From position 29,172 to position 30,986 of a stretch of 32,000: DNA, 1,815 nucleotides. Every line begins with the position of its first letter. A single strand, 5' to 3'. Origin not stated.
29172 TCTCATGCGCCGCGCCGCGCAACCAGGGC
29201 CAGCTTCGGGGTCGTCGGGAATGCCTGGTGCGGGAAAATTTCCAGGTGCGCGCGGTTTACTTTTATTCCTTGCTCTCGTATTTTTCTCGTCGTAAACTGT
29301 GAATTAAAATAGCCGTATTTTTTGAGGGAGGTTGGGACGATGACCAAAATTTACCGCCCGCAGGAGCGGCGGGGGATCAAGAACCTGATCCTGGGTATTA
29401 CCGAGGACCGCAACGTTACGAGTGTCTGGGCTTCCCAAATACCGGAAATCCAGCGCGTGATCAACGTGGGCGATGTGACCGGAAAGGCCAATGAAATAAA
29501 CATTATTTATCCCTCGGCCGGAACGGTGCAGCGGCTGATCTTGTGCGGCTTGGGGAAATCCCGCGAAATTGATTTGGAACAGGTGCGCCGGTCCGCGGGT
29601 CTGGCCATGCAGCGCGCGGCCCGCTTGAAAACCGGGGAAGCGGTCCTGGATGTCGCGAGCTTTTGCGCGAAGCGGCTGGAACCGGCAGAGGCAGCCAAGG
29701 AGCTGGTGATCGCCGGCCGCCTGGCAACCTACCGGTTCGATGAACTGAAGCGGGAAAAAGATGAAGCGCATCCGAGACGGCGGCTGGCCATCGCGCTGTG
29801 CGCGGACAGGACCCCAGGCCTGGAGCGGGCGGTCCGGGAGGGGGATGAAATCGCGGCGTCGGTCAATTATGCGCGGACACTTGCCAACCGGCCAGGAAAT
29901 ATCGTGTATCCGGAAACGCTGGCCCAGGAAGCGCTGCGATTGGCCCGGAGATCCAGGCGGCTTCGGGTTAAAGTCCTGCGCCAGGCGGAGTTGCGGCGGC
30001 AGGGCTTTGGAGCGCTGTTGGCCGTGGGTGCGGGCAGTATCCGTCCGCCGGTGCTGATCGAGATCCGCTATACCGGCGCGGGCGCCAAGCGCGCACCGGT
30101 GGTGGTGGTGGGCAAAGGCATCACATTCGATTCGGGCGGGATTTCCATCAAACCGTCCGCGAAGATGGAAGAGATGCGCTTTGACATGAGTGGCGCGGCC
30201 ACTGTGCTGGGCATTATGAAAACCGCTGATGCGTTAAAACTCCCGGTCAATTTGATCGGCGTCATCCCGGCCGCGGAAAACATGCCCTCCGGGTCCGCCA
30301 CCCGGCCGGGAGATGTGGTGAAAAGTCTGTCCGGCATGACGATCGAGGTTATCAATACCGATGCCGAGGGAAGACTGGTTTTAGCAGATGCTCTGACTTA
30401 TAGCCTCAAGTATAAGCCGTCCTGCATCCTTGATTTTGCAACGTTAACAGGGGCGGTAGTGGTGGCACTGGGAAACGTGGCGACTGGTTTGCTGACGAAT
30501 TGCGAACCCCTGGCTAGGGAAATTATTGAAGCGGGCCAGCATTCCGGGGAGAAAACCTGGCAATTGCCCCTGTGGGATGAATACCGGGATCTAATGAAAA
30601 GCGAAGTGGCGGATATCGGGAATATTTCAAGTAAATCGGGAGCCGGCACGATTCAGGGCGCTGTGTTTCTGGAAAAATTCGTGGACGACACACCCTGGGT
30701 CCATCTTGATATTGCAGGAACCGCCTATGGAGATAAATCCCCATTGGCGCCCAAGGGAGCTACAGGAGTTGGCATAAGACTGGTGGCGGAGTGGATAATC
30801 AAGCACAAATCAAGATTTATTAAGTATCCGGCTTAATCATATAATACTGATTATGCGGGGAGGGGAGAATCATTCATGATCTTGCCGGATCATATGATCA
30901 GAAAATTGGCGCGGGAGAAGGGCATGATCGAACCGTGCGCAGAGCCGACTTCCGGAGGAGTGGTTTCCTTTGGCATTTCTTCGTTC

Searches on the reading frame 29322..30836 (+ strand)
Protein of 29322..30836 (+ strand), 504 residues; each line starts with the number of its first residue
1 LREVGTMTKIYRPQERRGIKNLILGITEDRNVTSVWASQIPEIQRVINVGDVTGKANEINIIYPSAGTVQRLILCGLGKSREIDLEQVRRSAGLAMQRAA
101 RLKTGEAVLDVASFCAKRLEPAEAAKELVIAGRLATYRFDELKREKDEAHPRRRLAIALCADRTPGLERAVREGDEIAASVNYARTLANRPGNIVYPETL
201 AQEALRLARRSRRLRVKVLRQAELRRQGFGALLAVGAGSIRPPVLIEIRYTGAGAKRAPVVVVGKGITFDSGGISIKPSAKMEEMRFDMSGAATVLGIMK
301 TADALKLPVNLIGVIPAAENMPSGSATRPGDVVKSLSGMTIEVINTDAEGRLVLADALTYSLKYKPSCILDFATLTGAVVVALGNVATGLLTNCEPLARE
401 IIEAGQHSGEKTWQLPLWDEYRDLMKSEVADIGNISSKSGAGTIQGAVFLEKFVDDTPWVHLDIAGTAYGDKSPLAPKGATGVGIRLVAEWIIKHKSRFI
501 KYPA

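Call 51: search_protein_families(library=pfam, proteins=[window:29322-30836:+])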
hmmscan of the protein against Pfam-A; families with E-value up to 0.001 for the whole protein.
window:29322-30836:+ (504 aa): 2 families
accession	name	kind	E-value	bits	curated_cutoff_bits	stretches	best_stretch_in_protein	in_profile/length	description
PF00883.26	Peptidase_M17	-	4.7e-123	410.8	25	1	182-488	1-309/310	Cytosol aminopeptidase family, catalytic domain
PF02789.23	Peptidase_M17_N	-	6.6e-21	75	23.4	1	42-146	24-129/129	Cytosol aminopeptidase family, N-terminal domain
